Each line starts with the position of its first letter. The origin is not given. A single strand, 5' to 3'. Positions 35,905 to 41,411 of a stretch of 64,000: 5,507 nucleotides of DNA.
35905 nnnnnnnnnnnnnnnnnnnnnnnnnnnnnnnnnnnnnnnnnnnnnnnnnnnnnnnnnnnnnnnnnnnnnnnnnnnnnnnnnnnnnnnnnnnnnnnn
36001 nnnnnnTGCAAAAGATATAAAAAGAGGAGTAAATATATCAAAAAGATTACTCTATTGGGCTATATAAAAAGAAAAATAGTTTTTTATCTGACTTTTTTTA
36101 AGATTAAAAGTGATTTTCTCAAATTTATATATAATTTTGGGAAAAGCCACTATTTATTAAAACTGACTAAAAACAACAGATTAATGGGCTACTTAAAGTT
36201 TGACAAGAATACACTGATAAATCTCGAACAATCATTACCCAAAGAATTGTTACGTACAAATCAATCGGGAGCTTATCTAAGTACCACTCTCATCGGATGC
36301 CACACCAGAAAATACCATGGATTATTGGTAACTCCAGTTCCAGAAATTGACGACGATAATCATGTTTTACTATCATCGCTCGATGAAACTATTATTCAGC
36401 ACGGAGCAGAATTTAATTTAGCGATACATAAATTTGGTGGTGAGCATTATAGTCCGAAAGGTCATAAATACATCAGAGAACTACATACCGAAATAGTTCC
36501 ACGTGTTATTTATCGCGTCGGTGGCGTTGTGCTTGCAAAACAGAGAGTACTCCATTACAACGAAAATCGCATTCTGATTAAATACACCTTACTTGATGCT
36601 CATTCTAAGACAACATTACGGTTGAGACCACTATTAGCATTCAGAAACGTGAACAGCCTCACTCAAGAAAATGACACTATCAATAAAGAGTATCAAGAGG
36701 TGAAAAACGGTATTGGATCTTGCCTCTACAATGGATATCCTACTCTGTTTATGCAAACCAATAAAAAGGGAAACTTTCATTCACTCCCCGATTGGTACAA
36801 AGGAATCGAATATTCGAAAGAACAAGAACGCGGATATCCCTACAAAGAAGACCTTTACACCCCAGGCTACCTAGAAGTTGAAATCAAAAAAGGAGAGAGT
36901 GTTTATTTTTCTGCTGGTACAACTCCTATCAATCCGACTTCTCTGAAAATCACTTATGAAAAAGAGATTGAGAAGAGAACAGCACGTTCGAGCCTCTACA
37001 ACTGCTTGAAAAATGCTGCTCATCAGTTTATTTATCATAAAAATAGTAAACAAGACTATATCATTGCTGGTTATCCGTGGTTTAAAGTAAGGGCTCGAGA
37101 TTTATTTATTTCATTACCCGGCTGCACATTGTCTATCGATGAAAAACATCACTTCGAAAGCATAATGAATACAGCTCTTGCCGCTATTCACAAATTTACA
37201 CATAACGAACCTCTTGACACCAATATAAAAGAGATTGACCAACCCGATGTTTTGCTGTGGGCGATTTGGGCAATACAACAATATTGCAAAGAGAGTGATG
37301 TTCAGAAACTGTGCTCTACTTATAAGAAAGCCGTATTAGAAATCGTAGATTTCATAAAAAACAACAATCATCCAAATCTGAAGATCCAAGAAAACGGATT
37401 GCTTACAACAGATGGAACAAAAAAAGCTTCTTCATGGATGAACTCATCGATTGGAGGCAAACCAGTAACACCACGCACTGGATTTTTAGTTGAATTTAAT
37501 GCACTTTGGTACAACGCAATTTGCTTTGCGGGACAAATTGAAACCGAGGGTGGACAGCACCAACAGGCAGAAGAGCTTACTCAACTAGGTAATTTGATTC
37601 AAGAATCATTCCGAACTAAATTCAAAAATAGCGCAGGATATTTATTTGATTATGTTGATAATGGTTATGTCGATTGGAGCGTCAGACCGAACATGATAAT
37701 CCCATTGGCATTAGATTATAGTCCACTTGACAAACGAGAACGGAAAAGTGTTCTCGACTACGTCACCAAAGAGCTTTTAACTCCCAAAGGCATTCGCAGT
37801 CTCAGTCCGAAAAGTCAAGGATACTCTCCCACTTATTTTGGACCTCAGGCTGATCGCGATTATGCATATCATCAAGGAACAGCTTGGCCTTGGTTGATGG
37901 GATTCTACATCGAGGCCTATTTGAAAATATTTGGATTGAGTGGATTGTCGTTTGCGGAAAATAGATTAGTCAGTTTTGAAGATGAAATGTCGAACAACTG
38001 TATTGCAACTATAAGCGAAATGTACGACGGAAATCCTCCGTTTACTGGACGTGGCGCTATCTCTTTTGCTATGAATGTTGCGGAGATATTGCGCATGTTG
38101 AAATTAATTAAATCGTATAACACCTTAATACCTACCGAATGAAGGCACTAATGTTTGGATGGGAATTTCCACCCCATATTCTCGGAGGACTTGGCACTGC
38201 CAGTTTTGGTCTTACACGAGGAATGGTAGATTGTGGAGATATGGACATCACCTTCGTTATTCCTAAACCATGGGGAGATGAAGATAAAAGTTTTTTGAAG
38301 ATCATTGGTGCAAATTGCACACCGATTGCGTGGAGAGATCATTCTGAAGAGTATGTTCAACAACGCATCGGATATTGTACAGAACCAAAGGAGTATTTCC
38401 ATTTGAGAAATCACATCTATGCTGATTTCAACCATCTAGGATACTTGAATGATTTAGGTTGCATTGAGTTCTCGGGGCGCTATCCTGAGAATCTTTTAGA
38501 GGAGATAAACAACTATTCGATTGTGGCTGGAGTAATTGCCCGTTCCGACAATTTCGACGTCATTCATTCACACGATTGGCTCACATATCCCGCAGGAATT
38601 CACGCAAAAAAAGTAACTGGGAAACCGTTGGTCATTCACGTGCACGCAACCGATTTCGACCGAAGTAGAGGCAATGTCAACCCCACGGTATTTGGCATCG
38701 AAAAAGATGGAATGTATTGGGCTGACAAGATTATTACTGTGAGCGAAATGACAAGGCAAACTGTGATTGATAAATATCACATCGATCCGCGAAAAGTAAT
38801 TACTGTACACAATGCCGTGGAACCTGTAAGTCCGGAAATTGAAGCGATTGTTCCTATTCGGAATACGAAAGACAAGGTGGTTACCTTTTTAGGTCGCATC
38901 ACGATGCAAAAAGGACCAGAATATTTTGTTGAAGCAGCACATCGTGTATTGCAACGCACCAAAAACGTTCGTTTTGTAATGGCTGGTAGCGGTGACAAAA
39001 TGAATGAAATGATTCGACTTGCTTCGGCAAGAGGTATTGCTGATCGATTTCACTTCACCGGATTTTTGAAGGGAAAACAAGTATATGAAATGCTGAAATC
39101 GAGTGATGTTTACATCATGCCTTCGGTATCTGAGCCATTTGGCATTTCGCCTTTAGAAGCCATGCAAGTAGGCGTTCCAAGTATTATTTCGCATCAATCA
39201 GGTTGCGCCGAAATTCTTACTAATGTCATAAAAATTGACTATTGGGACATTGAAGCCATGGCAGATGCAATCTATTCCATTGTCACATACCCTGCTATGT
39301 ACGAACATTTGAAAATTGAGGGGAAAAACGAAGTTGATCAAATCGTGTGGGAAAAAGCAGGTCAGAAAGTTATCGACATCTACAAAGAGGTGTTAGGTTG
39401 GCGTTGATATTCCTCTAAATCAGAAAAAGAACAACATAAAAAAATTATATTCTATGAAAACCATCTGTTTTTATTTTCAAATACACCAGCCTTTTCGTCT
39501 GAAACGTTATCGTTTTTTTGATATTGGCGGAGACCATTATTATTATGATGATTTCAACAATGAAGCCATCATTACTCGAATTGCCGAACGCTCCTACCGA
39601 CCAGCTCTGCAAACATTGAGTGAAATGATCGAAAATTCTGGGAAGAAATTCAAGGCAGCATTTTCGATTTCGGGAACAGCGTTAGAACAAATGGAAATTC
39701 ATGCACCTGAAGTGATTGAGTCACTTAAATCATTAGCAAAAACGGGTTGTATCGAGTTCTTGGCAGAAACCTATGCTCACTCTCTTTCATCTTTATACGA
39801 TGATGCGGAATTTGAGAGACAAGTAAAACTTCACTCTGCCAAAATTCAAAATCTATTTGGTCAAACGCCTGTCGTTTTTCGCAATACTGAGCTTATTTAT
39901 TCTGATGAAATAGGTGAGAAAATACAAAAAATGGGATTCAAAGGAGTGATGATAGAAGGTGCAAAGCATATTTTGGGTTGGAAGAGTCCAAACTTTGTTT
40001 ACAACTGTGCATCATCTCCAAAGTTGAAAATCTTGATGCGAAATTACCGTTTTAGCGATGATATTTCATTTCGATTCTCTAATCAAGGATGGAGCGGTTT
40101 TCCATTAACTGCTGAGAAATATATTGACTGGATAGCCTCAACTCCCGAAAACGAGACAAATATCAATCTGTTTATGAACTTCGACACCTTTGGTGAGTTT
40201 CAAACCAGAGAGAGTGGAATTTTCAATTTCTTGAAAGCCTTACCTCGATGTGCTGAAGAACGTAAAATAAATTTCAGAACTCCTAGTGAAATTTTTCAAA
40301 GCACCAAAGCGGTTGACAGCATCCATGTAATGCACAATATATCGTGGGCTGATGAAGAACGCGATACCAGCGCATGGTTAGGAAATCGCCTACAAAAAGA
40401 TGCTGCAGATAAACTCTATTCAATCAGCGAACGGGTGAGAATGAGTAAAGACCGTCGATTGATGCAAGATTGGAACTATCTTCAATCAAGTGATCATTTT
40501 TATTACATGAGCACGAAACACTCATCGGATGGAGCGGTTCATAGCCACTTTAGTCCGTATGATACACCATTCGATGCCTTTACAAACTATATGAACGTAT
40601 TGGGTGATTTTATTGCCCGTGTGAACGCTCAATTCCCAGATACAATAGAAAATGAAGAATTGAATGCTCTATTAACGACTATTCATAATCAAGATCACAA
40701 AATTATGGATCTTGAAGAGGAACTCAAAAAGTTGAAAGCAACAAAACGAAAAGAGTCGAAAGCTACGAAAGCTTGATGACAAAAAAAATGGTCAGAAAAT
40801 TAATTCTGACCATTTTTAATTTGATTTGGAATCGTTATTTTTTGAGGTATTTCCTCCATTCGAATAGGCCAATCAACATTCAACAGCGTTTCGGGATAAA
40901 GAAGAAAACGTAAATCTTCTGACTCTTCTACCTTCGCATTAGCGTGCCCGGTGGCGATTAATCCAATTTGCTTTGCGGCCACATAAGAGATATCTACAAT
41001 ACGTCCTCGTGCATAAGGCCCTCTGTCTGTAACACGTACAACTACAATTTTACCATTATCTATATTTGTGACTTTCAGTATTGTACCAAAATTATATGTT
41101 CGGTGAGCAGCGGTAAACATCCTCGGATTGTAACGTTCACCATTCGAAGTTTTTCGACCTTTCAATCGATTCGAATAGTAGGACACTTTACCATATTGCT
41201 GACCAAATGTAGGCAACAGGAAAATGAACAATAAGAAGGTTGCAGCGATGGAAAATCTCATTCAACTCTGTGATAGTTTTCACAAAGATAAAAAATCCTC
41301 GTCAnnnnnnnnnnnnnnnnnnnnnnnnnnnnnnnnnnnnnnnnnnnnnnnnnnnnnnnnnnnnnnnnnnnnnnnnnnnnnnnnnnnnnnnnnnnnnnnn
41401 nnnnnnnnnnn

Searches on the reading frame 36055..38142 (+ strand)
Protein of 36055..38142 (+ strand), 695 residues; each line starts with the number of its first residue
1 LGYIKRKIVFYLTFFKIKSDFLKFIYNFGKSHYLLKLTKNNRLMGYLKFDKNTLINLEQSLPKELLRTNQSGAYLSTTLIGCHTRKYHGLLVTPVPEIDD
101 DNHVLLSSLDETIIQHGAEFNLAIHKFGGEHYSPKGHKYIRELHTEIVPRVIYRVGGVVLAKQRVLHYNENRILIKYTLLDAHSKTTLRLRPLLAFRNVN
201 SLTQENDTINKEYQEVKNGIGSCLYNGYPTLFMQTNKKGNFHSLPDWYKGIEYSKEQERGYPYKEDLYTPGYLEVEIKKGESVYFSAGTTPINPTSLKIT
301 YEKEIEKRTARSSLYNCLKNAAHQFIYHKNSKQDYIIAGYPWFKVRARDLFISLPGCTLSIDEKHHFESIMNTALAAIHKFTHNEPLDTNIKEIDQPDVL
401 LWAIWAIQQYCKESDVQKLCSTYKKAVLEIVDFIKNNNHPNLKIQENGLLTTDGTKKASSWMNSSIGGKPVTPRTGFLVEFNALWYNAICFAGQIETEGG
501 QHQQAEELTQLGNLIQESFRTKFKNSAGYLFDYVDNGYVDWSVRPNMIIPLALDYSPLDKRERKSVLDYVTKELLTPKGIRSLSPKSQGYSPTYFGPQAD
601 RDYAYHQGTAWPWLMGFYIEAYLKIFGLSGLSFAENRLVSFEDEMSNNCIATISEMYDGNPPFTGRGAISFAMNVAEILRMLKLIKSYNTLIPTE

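Call 80: search_protein_families(library=pfam, proteins=[window:36055-38142:+], max_evalue=1e-8)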
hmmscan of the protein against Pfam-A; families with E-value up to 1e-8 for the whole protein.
window:36055-38142:+ (695 aa): 2 families
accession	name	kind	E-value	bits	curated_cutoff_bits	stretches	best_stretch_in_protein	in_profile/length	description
PF12439.13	GDE_N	-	7.2e-80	268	27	1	63-284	1-219/219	Glycogen debranching enzyme N terminal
PF06202.20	GDE_C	-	3.4e-73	247.1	21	1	321-680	2-367/367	Amylo-alpha-1,6-glucosidase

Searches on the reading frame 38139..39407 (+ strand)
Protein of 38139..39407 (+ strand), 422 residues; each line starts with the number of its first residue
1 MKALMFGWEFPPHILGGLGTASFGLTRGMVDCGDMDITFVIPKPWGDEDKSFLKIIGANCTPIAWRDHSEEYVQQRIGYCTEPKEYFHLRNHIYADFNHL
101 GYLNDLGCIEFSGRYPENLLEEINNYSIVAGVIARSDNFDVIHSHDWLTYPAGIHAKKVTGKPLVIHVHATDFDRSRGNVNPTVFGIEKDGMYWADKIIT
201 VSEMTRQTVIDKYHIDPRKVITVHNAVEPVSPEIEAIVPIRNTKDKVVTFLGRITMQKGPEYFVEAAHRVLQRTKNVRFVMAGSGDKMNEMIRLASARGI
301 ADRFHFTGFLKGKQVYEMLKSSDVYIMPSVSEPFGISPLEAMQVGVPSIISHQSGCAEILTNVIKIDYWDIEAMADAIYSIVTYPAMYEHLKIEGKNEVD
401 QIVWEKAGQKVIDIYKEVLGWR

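Call 80: search_protein_families(library=pfam, proteins=[window:38139-39407:+], max_evalue=1e-8)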
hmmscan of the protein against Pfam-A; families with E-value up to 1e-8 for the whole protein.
window:38139-39407:+ (422 aa): 6 families
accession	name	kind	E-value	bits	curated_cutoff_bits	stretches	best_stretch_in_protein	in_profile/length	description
PF00534.26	Glycos_transf_1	-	1.3e-34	119.7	26.4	1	241-397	11-171/172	Glycosyl transferases group 1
PF13692.12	Glyco_trans_1_4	-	4.1e-30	105.3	27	1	246-381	2-139/142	Glycosyl transferases group 1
PF13439.12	Glyco_transf_4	-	6.9e-18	65.7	28.5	1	133-228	67-167/170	Glycosyltransferase Family 4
PF20706.3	GT4-conflict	-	8.7e-15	55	26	1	195-364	147-324/385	Family 4 Glycosyltransferase in conflict systems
PF08323.17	Glyco_transf_5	-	3e-13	50.5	22.7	1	4-212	3-227/239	Starch synthase catalytic domain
PF13579.12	Glyco_trans_4_4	-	9.2e-13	49.3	29.7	1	126-225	60-157/158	Glycosyl transferase 4-like domain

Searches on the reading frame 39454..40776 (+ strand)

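Call 80: search_protein_families(library=pfam, proteins=[window:39454-40776:+], max_evalue=1e-8)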
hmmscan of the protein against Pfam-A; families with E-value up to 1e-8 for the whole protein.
window:39454-40776:+ (440 aa): 1 family
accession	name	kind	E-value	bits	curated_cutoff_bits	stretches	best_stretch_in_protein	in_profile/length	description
PF03065.20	Glyco_hydro_57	-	8.8e-71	239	21.2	1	6-290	2-288/291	Glycosyl hydrolase family 57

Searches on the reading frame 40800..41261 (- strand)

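Call 80: search_protein_families(library=pfam, proteins=[window:40800-41261:-], max_evalue=1e-8)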
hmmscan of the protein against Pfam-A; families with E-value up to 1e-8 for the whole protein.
window:40800-41261:- (153 aa): 1 family
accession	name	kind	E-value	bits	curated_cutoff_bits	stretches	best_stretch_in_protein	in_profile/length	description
PF03330.24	DPBB_1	-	2.5e-20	72.9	28.8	1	24-109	4-81/83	Lytic transglycolase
